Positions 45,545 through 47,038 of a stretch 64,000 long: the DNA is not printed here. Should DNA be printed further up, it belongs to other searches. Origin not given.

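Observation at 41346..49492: Two Gfo/Idh/MocA + two TIM-barrel genes fused to uxaC-uxuA-uxuB: possible non-hydrolytic (oxidation/elimination) route to hexuronate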

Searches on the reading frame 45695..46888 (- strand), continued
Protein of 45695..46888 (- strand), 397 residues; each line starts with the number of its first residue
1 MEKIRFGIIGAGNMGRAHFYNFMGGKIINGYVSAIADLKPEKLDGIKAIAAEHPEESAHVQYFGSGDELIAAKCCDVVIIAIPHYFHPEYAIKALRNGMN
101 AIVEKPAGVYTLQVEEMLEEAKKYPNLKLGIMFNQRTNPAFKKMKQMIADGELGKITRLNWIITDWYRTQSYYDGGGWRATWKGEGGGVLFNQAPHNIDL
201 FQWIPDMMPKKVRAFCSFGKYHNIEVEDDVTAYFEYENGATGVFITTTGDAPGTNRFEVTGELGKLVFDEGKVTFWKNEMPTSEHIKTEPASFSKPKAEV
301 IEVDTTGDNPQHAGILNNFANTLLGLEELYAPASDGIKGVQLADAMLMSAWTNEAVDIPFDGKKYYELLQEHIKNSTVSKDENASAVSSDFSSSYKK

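Call 56: find_related_loci(query=A2, collection=genome_contigs, flank=9000)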
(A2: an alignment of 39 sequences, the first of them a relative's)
Query A2 (397 aa) in genome_contigs; peptide patterns used: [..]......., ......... (x = any residue, [..] = any of these).
599 stretches matched a pattern (row limit reached: there are more); 588 encode a relative of the query (tblastn E <= 1e-3); the best 80 are kept; 80 distinct loci.
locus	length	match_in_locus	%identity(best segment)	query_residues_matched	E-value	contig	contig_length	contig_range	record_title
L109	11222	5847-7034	72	1-395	0e+0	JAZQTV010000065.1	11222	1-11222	MAG: Clostridia bacterium isolate T1900045185_TC20190181.MAGScoT_cleanbin_000015 SGB_5266_k141_2369972, whole genome sho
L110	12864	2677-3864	71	1-395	0e+0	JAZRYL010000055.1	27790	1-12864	MAG: Clostridia bacterium isolate T1900044950_TA20190003.MAGScoT_cleanbin_000006 SGB_3589_k141_509407, whole genome shot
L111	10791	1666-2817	58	1-390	3e-150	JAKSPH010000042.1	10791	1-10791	MAG: Clostridia bacterium isolate Horse_feces198 MAG198_42, whole genome shotgun sequence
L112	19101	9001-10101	58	1-373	9e-148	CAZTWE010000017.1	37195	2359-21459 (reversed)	MAG TPA_asm: uncultured Ruminococcus sp. isolate SRP315200_co1_337 genome assembly, contig: NODE_1412_length_37195_cov_2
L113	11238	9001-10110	58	1-376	4e-146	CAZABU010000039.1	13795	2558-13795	MAG TPA_asm: uncultured Ruminococcus sp. isolate SRP315200_co1_951 genome assembly, contig: NODE_9254_length_13795_cov_6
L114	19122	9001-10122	56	1-381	4e-142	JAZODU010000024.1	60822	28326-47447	MAG: Eubacteriales bacterium isolate T1900044751_TS20190417.MAGScoT_cleanbin_000017 SGB_2214_k141_4227301, whole genome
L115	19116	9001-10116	54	1-380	7e-138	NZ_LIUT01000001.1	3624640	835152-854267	Paenibacillus solani strain FJAT-22460 super7, whole genome shotgun sequence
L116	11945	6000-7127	56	2-380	2e-135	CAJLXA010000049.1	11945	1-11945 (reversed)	MAG TPA_asm: uncultured Clostridiales bacterium isolate ERR321584-bin.35 genome assembly, contig: NODE_3495_length_11945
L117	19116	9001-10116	53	1-380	2e-134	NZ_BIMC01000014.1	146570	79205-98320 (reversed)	Paenibacillus glucanolyticus NBRC 15330 PGL02S_CON000014, whole genome shotgun sequence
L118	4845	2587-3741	51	1-395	4e-134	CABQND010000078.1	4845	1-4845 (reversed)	MAG TPA_asm: uncultured Clostridiales bacterium isolate MGYG-HGUT-00733 genome assembly, contig: GUT_GENOME026180_78, wh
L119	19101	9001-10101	53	1-373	1e-132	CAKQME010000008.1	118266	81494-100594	MAG: uncultured Clostridia bacterium isolate REFINED_METABAT215_TOP10_CONTIGS_1500_ASSEMBLY_K77_MERGED__Hadza_MoBio_hadz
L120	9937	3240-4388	50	1-388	2e-131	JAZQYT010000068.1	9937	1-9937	MAG: Eubacteriales bacterium isolate T1900045159_TC20190153.MAGScoT_cleanbin_000038 SGB_5018_k141_2756604, whole genome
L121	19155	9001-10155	52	1-395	1e-131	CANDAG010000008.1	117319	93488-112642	MAG TPA_asm: uncultured Lachnospiraceae bacterium isolate ERR6760081_bin.35_metawrap_v1.3_MAG genome assembly, contig: E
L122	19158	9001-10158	50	1-390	3e-130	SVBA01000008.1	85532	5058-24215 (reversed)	MAG: Erysipelotrichaceae bacterium isolate SIG216 NODE_82_length_85532_cov_42.100848, whole genome shotgun sequence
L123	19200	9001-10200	51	1-395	1e-130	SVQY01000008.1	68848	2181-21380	MAG: Oscillospiraceae bacterium isolate SIG629 NODE_2373_length_68848_cov_2.010943, whole genome shotgun sequence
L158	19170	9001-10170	48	1-396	2e-125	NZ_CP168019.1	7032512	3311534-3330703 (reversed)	Paenibacillus amylolyticus strain Cl19 chromosome, complete genome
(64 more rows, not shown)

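Call 78: search_protein_families(library=pfam, proteins=[L158:3080-4369:+, L158:4467-5195:+, L158:5385-6203:-, L158:7215-7745:+, L158:8087-9004:+, L158:10237-11334:+, L158:11663-12322:+, L158:12507-13586:+, L158:13752-14798:+], max_evalue=0.00001)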
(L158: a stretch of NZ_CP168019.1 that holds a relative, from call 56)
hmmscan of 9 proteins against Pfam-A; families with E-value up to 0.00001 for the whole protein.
L158:3080-4369:+ (429 aa): 2 families
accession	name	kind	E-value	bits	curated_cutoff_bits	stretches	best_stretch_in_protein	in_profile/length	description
PF07690.21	MFS_1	-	5.7e-30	104.9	33.4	1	25-380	2-338/347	Major Facilitator Superfamily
PF05977.19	MFS_3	-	2.3e-12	46.6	27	1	25-421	16-392/524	Transmembrane secretion effector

L158:4467-5195:+ (242 aa): 3 families
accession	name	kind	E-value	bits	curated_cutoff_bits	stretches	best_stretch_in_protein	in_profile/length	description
PF12840.13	HTH_20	-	1.8e-09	37.8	27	1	28-77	2-50/51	Helix-turn-helix domain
PF01022.26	HTH_5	-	2.9e-06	27.5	22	1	29-75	1-45/47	Bacterial regulatory protein, arsR family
PF13412.12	HTH_24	-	6.2e-06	26.1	21.9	0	29-75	2-47/48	Winged helix-turn-helix DNA-binding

L158:5385-6203:- (272 aa): 1 family
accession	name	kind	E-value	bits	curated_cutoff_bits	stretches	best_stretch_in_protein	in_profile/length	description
PF01258.23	zf-dskA_traR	-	1.4e-11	44.6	24.9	1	175-203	1-29/36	Prokaryotic dksA/traR C4-type zinc finger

L158:7215-7745:+ (176 aa): 2 families
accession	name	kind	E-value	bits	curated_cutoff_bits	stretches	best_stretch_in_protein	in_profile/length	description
PF12850.12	Metallophos_2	-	3.4e-36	125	27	1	12-163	1-153/154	Calcineurin-like phosphoesterase superfamily domain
PF00149.33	Metallophos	-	4.6e-10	40.7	21.5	1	12-128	1-190/191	Calcineurin-like phosphoesterase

L158:8087-9004:+ (305 aa): 1 family
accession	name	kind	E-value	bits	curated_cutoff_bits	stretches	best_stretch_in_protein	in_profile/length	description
PF01261.30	AP_endonuc_2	-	6.7e-28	98.5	31.1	1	92-282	67-240/249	Xylose isomerase-like TIM barrel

L158:10237-11334:+ (365 aa): 3 families
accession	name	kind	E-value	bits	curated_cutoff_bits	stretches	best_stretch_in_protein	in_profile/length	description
PF22725.1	GFO_IDH_MocA_C3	-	1.7e-17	64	27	1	155-281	4-124/124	GFO/IDH/MocA C-terminal domain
PF02894.22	GFO_IDH_MocA_C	-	4.3e-09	36.9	22.9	1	157-301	2-143/218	Oxidoreductase family, C-terminal alpha/beta domain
PF01408.29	GFO_IDH_MocA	-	3.6e-06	28.1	24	1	47-143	25-120/120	Oxidoreductase family, NAD-binding Rossmann fold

L158:11663-12322:+ (219 aa): 0 families

L158:12507-13586:+ (359 aa): 1 family
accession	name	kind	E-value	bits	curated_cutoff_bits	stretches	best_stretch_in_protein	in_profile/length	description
PF03403.19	PAF-AH_p_II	-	9e-14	51.2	20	1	23-305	25-318/372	Platelet-activating factor acetylhydrolase, isoform II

L158:13752-14798:+ (348 aa): 0 families
